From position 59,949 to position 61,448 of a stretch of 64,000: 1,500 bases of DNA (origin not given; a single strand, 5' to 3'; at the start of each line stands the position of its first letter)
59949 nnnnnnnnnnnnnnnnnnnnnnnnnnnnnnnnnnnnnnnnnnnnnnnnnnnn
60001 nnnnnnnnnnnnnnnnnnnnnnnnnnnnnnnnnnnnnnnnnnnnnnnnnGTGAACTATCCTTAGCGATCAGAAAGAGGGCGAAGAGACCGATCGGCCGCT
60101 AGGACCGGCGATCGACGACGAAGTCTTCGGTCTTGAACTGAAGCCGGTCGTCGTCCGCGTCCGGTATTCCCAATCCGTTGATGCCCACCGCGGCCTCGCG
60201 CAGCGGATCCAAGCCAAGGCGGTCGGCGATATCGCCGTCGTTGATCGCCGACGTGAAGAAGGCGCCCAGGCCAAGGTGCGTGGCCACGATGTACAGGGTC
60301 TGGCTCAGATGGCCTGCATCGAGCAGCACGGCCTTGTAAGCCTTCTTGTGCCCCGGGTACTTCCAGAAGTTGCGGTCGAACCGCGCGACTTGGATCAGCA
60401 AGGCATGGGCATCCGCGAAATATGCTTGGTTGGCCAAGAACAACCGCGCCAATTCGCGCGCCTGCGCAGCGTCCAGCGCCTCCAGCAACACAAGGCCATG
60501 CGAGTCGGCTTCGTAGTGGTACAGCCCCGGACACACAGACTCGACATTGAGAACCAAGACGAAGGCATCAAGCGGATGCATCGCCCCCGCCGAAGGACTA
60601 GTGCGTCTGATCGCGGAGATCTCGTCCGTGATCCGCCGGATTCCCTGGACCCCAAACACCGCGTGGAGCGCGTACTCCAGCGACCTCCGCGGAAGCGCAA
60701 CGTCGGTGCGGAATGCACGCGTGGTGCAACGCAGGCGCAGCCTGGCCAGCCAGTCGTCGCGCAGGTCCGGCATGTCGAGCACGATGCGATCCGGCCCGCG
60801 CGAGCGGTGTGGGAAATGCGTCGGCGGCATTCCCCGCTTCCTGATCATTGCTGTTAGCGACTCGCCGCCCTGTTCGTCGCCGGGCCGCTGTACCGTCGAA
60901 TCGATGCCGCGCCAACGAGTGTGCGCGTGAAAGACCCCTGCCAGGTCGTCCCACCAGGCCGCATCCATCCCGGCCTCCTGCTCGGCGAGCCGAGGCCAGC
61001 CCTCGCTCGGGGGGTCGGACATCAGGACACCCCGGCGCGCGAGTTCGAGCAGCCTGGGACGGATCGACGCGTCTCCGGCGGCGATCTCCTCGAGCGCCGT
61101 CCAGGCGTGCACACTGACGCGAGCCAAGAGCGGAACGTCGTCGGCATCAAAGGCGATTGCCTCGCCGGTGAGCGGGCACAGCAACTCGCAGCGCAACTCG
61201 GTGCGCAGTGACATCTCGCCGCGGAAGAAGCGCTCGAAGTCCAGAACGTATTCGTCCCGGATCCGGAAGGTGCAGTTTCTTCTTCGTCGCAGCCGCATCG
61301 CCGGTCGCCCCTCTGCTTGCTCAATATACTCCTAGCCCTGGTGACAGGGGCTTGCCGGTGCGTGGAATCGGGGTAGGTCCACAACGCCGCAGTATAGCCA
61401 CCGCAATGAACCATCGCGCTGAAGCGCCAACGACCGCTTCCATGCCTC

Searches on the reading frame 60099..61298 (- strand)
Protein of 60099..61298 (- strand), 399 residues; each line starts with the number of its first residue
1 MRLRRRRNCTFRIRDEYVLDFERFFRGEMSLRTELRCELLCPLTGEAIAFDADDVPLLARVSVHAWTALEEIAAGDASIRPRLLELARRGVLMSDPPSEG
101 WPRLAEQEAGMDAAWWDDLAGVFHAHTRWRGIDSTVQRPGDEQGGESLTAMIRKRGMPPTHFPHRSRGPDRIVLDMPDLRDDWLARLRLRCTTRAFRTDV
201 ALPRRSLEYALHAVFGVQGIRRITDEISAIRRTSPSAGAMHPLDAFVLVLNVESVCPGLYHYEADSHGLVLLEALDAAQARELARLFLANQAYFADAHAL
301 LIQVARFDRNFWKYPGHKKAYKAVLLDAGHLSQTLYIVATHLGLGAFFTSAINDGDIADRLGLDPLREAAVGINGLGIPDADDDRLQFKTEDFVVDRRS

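Call 3: search_protein_families(library=ncbifam, proteins=[window:60099-61298:-], max_evalue=1)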
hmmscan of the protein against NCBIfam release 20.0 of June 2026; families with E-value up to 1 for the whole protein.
window:60099-61298:- (399 aa): 3 families
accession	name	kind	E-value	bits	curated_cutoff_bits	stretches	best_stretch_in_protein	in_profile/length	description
TIGR04511.1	SagB_rel_DH_2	exception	3.1e-94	316.1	240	1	4-378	2-368/380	putative peptide maturation dehydrogenase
TIGR03605.1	antibiot_sagB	domain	1.1e-32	112.9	78.4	1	210-377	8-172/173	SagB family peptide dehydrogenase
NF008033.1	PRK10765.1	equivalog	0.014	14.8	223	1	279-381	55-162/240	oxygen-insensitive NADPH nitroreductase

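Call 4: search_protein_families(library=pfam, proteins=[window:60099-61298:-], max_evalue=1)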
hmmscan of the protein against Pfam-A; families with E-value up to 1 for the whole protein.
window:60099-61298:- (399 aa): 1 family
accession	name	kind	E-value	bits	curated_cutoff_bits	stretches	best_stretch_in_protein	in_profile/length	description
PF00881.29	Nitroreductase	-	4.2e-17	63.3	23.5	1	190-377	4-166/167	Nitroreductase family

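Call 9: find_homologous_proteins(query=window:60099-61298:-, max_evalue=1e-10)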
Query window:60099-61298:- (399 aa): 135 proteins with E <= 1e-10 among 8000 candidates; the best 120 are listed.
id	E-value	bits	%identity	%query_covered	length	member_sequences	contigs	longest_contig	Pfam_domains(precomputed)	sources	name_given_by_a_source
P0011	5.0e-268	906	100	100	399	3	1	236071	PF00881.30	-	-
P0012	1.9e-242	822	90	100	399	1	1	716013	PF00881.30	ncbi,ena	-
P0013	6.0e-167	574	65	99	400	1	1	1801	PF00881.30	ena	-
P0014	1.3e-166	572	67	97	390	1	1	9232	PF00881.30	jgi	-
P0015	1.1e-163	563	65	97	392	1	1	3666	PF00881.30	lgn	-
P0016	1.7e-159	549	64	97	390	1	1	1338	PF00881.30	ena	-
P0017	4.9e-153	528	62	97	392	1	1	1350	PF00881.30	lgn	-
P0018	1.3e-151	523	79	72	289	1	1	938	PF00881.30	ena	-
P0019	4.7e-144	498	63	89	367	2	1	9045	PF00881.30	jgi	jgi:putative peptide maturation dehydrogenase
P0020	8.0e-140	484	55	100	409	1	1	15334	PF00881.30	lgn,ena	-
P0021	1.6e-131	457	75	69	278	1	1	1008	PF00881.30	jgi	jgi:putative peptide maturation dehydrogenase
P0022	6.3e-119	415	52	97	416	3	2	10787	PF00881.30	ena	-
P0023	1.2e-114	401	50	98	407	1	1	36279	PF00881.30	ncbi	-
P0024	1.9e-114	401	51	95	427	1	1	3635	PF00881.30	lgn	-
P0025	1.3e-113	398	49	95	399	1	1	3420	PF00881.30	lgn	-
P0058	1.6e-80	289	40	97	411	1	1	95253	PF00881.30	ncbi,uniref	ncbi:putative peptide maturation dehydrogenase [Coralloluteibacterium thermophilus]|uniref:Peptide m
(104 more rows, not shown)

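Call 11: find_related_loci(query=A2, collection=genome_contigs, flank=6000)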
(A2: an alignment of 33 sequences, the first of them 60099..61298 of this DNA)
Query A2 (399 aa) in genome_contigs; peptide patterns used: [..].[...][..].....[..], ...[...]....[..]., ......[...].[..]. (x = any residue, [..] = any of these).
599 stretches matched a pattern (row limit reached: there are more); 556 encode a relative of the query (tblastn E <= 1e-3); the best 80 are kept; 80 distinct loci.
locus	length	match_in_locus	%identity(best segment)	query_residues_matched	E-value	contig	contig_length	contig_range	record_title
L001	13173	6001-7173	90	8-398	0e+0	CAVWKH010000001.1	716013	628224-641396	MAG: uncultured beta proteobacterium isolate MFD02134.bin.3.506 genome assembly, contig: contig_20361, whole genome shot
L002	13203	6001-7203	44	1-399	1e-112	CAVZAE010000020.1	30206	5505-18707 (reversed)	MAG: uncultured beta proteobacterium isolate MFD02134.bin.1.117 genome assembly, contig: contig_60265, whole genome shot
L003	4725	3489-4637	47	13-393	5e-110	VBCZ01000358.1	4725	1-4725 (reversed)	MAG: Betaproteobacteria bacterium isolate BP_30 14_0903_13_30cm_scaffold_5373405, whole genome shotgun sequence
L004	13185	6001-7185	43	1-393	3e-93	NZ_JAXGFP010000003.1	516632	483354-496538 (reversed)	Novilysobacter erysipheiresistens strain RS-LYSO-3 Scaffold3, whole genome shotgun sequence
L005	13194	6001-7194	41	1-394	5e-90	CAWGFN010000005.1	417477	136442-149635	MAG: uncultured Gammaproteobacteria bacterium isolate MFD05684.bin.1.93 genome assembly, contig: contig_63118, whole gen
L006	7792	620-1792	41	1-389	9e-88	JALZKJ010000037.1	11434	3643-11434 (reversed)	MAG: Pseudomonadota bacterium isolate MSU bin4 SD1457-59_k127_1784364, whole genome shotgun sequence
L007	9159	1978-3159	44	1-393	1e-87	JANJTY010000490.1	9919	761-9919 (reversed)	MAG: Lysobacteraceae bacterium isolate RX2_metabat.bin.76 RX2_k141_516746, whole genome shotgun sequence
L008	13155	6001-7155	42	9-389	8e-87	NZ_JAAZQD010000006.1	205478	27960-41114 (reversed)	Oleiagrimonas citrea strain MEBiC09124 NODE_6_length_205478_cov_22.656910_cov_22.656910, whole genome shotgun sequence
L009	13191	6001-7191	41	1-393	3e-86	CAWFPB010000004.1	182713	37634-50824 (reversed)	MAG: uncultured Gammaproteobacteria bacterium isolate MFD05684.bin.1.113 genome assembly, contig: contig_63115, whole ge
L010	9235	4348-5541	39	1-393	2e-85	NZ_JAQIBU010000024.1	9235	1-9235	MAG: Oleiagrimonas sp. isolate GH2 k119_203846, whole genome shotgun sequence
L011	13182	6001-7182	43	1-392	4e-84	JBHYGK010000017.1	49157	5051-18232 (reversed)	MAG: Lysobacteraceae bacterium isolate SAMS01UC_bin-013 SAMS01UC_bin-013_c24, whole genome shotgun sequence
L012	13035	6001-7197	42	1-398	8e-84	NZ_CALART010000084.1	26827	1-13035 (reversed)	MAG: uncultured Aquimonas sp. isolate SRR1955887_bin.86_CONCOCT_v1.1_MAG ERZ778035.2537, whole genome shotgun sequence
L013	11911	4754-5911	41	1-389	5e-84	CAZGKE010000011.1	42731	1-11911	MAG TPA_asm: uncultured Gammaproteobacteria bacterium isolate SRP072547_co1_403 genome assembly, contig: NODE_946_length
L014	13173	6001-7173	41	1-389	4e-83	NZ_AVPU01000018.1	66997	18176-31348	Lysobacter daejeonensis GH1-9 contig27, whole genome shotgun sequence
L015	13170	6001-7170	40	1-388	6e-83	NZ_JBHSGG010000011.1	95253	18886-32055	Coralloluteibacterium thermophilus strain CGMCC 1.13574 soapdenovo_K_61_11, whole genome shotgun sequence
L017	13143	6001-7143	40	2-387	3e-78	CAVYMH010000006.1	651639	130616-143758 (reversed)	MAG: uncultured Actinomycetes bacterium isolate MFD05747.bin.2.119 genome assembly, contig: contig_5724, whole genome sh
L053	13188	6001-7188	35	2-394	1e-64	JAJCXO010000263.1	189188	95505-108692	MAG: Acidobacteriota bacterium isolate OFTM223 OFTM223_262, whole genome shotgun sequence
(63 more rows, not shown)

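Call 17: find_encoding_contigs(protein=P0012, flank=10000, max_places=2)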
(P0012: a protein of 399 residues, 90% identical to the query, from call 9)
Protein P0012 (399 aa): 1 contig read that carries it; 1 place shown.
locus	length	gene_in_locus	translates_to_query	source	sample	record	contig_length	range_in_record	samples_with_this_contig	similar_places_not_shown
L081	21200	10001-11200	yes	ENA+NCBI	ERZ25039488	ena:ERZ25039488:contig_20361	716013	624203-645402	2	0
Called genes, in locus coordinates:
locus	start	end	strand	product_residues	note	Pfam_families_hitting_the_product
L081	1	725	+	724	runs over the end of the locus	PF06808:DctM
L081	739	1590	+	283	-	PF21342:SoxA-TsdA_cyt-c, PF00034:Cytochrom_C, PF13442:Cytochrome_CBB3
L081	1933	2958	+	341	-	-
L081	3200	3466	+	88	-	-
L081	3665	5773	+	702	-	PF00199:Catalase, PF06628:Catalase-rel, PF18011:Catalase_C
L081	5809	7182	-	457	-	-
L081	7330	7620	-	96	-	-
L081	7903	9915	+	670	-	PF08448:PAS_4, PF00512:HisKA, PF02518:HATPase_c, PF00072:Response_reg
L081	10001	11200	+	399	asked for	PF00881:Nitroreductase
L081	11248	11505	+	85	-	-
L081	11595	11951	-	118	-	-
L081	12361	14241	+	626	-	PF13424:TPR_12 (faint)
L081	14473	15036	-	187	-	-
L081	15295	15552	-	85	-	PF11534:HTHP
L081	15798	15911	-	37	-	-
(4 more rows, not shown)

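Call 18: find_encoding_contigs(protein=P0058, flank=8000, max_places=2)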
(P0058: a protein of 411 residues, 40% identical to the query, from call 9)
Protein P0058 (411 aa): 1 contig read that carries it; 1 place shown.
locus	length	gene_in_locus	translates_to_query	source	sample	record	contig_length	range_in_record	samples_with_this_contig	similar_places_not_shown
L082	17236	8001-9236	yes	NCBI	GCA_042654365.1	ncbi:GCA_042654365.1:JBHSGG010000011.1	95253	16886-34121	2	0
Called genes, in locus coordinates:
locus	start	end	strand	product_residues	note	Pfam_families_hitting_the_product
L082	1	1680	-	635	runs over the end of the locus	PF02784:Orn_Arg_deC_N, PF17810:Arg_decarb_HB, PF17944:Arg_decarbox_C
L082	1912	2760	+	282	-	PF17284:Spermine_synt_N, PF01564:Spermine_synth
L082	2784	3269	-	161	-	-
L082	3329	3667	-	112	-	PF00543:P-II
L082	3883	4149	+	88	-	PF04380:BMFP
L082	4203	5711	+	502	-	PF13541:ChlI, PF00158:Sigma54_activat (faint), PF00493:MCM, PF01078:Mg_chelatase, PF07728:AAA_5, PF13335:Mg_chelatase_C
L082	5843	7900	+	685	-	PF00561:Abhydrolase_1 (faint), PF02129:Peptidase_S15, PF20434:BD-FAE, PF01738:DLH, PF12146:Hydrolase_4 (faint), PF12697:Abhydrolase_6, PF00326:Peptidase_S9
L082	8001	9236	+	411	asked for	PF00881:Nitroreductase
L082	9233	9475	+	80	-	-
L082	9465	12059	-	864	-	-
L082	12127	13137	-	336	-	PF00027:cNMP_binding, PF00990:GGDEF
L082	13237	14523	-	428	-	PF00463:ICL, PF13714:PEP_mutase, PF00463:ICL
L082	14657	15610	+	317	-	PF00126:HTH_1, PF03466:LysR_substrate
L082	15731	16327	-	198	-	PF01553:Acyltransferase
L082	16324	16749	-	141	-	PF00472:RF-1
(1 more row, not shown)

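Call 21: search_protein_families(library=ncbifam, proteins=[L013:6283-8925:-, L015:7465-10059:-, L001:8202-10220:+, L017:2306-5515:+, L053:7246-10170:-], max_evalue=0.001)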
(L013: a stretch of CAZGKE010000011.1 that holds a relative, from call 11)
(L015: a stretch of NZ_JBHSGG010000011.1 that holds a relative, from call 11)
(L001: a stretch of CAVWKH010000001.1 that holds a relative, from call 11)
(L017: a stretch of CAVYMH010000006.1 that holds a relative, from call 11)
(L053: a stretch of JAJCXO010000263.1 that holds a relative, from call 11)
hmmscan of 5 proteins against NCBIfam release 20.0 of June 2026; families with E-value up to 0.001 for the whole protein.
L013:6283-8925:- (880 aa): 5 families
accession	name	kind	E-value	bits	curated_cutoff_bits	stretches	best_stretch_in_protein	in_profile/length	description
TIGR04510.1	mod_pep_cyc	subfamily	2.3e-254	846.7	400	1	7-819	3-810/814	putative peptide modification system cyclase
NF058673.1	LipAdnlyCyLipJMY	equivalog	6.9e-15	54.7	800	1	9-183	295-443/449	bifunctional lipase/adenylate cyclase LipJ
TIGR02917.1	PEP_TPR_lipo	equivalog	9e-10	37.1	312.2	1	409-638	369-595/899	XrtA/PEP-CTERM system TPR-repeat protein PrsT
NF033762.1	social_mot_Tgl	equivalog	4.8e-05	22.8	225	0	500-579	59-138/252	social motility TPR repeat lipoprotein Tgl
NF040959.1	MamA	equivalog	0.00029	20.3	200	1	405-463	73-131/204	magnetosome protein MamA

L015:7465-10059:- (864 aa): 2 families
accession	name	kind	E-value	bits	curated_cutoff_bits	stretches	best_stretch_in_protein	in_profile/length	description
TIGR04510.1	mod_pep_cyc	subfamily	4e-212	707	400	1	20-822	4-808/814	putative peptide modification system cyclase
NF058673.1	LipAdnlyCyLipJMY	equivalog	1.7e-13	50.1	800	1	21-160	295-417/449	bifunctional lipase/adenylate cyclase LipJ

L001:8202-10220:+ (672 aa): 2 families
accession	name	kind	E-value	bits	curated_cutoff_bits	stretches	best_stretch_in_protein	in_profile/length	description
NF041717.1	HaaA_phane_TPR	equivalog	6.9e-15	54.2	1125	3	389-557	609-778/882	cyclophane-containing RiPP biosynthesis TPR protein HaaT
NF053720.1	NsdA_fam_reg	subfamily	0.00032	20.3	75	0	508-577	218-288/432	NsdA family TPR-like regulatory protein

L017:2306-5515:+ (1069 aa): 7 families
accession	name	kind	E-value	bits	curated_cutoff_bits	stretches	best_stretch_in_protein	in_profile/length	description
TIGR03903.1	TOMM_kin_cyc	equivalog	1.7e-74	251.5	705.75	1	18-653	271-906/1267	TOMM system kinase/cyclase fusion protein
NF003420.0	PRK04841.1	equivalog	2.4e-05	22.6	537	1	793-1005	353-564/903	HTH-type transcriptional regulator MalT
NF053720.1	NsdA_fam_reg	subfamily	8.9e-05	22.2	75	1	796-953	223-388/432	NsdA family TPR-like regulatory protein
NF058673.1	LipAdnlyCyLipJMY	equivalog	0.00012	21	800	1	34-181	292-417/449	bifunctional lipase/adenylate cyclase LipJ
TIGR02928.1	TIGR02928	subfamily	0.00023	20.2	181.3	0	229-276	16-63/366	orc1/cdc6 family replication initiation protein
NF045510.1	4Cys_prefix_kin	domain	0.00054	20.1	24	0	5-25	5-26/26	4-Cys prefix domain-containing protein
NF047784.1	MadB_ATPase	equivalog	0.00054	19.2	475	0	342-389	110-156/298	MadB family AAA-type ATPase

L053:7246-10170:- (974 aa): 25 families
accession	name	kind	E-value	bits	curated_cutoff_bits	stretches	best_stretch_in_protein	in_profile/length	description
TIGR04510.1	mod_pep_cyc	subfamily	2.7e-94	317.3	400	1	354-910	247-797/814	putative peptide modification system cyclase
NF033483.0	PknB_PASTA_kin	equivalog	1.6e-82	278.4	450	1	8-274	9-272/563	Stk1 family PASTA domain-containing Ser/Thr kinase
NF052427.1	StpK7MSMEG_1200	equivalog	7.6e-48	163.4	900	1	3-272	4-270/601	serine/threonine protein kinase StpK7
NF047741.1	antiphage_MADS6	equivalog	5.2e-47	160.7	460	2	113-281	307-471/612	methylation-associated defense system protein kinase MAD6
NF009651.0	PRK13184.1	equivalog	5.3e-46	157.1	839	1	6-267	2-287/932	serine/threonine-protein kinase PknD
TIGR03903.1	TOMM_kin_cyc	equivalog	6.1e-39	133.7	705.75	1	33-278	5-255/1267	TOMM system kinase/cyclase fusion protein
NF053615.1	SerThrKinAfsKStmc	equivalog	1.2e-32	113.5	1300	1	3-274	10-268/809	protein serine/threonine kinase AfsK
NF038150.1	lanthi_synth_IV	equivalog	1.7e-28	99.4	650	1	7-273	190-459/851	class IV lanthionine synthetase LanL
NF033442.0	BREX_PglW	equivalog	2.9e-16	58.4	990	2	9-153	515-661/1391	BREX system serine/threonine kinase PglW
NF038151.1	lanthi_synth_III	equivalog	1.6e-15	56.6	575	1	6-263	220-477/833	class III lanthionine synthetase LanKC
TIGR02917.1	PEP_TPR_lipo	equivalog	2.4e-15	55.5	312.2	1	476-742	337-597/899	XrtA/PEP-CTERM system TPR-repeat protein PrsT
NF011463.0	PRK14879.1-4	equivalog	1e-12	48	188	1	45-153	57-161/237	Kae1-associated kinase Bud32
TIGR03724.2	arch_bud32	equivalog_domain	2.1e-12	46.9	125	1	49-153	36-132/193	KEOPS complex kinase/ATPase Bud32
TIGR02521.1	type_IV_pilW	equivalog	6e-10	39.1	154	2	625-703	113-196/234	type IV pilus biogenesis/stability protein PilW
NF011464.0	PRK14879.1-7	equivalog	6.8e-10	39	246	1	11-153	9-150/221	Kae1-associated kinase Bud32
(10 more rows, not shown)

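Call 29: search_solved_structures(query=A2, max_evalue=0.01, show_alignments=2)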
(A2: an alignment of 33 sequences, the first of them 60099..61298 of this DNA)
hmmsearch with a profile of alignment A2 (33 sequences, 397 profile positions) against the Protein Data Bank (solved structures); distinct sequences matched with E-value up to 0.01: 12.
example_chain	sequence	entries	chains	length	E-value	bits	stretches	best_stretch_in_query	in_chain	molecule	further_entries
3eo7_A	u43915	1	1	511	1.2e-36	129.7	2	203-371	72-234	Putative Nitroreductase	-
8pz5_A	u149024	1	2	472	2.3e-30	109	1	172-381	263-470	SagB-type dehydrogenase domain protein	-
5lq4_B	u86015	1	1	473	2.3e-30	109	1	172-381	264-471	CyaGox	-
5lq4_A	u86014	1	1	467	9.8e-30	107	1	172-377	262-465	CyaGox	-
7ly4_A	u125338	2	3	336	2.3e-17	66.3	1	162-373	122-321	BmdC, Oxidase | BmdC, NRPS oxidase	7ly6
7ly7_B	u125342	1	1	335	2.6e-17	66.1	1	162-373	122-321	BmdC, Oxidase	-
7ly5_B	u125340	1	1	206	3.8e-17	65.5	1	177-373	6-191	BmdC, oxidase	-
6gos_C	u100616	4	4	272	1.3e-11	47.3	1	222-378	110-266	Microcin B17-processing protein McbC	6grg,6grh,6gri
3hj9_A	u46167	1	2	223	4.7e-09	38.9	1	167-369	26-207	Oxidoreductase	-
3hoi_A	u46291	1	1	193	1.8e-08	37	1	167-365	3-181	FMN-dependent nitroreductase BF3017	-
8cqs_A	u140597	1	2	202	8.4e-08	34.7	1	167-363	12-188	Nitroreductase-like protein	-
3eof_A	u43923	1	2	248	0.00091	21.5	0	274-380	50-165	Putative oxidoreductase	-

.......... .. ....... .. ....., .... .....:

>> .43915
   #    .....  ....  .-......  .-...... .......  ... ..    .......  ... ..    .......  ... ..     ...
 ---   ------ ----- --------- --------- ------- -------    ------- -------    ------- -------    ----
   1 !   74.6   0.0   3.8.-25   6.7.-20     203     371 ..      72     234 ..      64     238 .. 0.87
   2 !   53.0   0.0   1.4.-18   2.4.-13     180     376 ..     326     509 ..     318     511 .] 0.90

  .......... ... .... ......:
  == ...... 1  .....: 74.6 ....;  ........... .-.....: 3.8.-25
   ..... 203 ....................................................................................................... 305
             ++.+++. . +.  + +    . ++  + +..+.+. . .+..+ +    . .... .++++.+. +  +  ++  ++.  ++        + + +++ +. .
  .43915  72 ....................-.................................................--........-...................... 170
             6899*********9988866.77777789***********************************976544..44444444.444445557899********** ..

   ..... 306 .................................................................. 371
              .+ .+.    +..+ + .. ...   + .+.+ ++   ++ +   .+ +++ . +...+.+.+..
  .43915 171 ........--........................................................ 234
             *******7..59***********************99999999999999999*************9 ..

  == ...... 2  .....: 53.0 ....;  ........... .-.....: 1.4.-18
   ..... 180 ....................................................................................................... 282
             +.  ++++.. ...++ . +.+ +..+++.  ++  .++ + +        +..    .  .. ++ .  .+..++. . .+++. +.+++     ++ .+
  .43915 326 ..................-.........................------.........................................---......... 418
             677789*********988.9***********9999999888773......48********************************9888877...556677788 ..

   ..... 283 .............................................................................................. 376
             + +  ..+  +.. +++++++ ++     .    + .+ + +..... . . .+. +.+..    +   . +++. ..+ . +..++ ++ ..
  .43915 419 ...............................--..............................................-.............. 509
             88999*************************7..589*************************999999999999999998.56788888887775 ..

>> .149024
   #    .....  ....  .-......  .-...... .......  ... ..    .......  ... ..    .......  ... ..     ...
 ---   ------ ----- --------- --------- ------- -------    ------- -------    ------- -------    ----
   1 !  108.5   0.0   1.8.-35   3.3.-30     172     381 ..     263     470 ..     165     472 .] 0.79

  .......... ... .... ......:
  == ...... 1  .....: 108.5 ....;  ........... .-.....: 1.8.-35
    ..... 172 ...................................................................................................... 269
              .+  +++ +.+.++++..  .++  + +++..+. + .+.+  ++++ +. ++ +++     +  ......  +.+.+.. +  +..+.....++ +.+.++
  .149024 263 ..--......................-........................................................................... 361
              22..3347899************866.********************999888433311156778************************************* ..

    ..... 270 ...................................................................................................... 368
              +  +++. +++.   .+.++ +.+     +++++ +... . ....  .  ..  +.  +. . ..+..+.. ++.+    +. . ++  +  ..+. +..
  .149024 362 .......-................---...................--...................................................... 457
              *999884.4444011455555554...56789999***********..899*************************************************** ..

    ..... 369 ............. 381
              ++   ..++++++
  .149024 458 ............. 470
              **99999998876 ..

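Call 38: predict_structure(alignment_id=A2)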
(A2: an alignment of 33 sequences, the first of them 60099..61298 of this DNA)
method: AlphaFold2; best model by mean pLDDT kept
length: 399 residues; sequences in the alignment: 33
mean_pLDDT: 91.3   pTM: 0.88
mean pLDDT of the five models: 91.3, 90.8, 88.9, 87.0, 84.8
residues with pLDDT >= 90: 302; 70-90: 78; 50-70: 12; < 50: 7
segments of 3 or more residues with pLDDT < 50: 138-144
pLDDT, mean of each block of 10 residues (from residue 1): 93 94 94 94 93 93 96 95 96 95 93 94 94 65 64 93 83 87 90 95 98 93 87 72 94 98 97 98 96 93 95 91 93 95 96 97 95 97 86 77
secondary structure, 60 per line:
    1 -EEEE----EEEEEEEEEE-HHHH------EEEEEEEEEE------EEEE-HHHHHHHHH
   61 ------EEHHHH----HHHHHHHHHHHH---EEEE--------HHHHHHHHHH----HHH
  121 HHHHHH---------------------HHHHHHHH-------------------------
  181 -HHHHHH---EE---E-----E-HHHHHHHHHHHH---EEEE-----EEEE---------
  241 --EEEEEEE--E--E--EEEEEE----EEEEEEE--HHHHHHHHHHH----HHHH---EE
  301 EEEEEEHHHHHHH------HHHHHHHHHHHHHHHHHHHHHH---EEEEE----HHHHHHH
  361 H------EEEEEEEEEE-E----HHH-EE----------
elements in order: E2-5 E10-19 H21-24 E31-40 E47-50 H52-60 H69-72 H77-88 E92-95 H104-113 H118-126 H148-155 H182-187 H204-215 E219-222 E228-231 E243-249 E258-263 E268-274 H277-287 H292-295 E299-306 H307-313 H320-341 E345-349 H354-361 E368-377
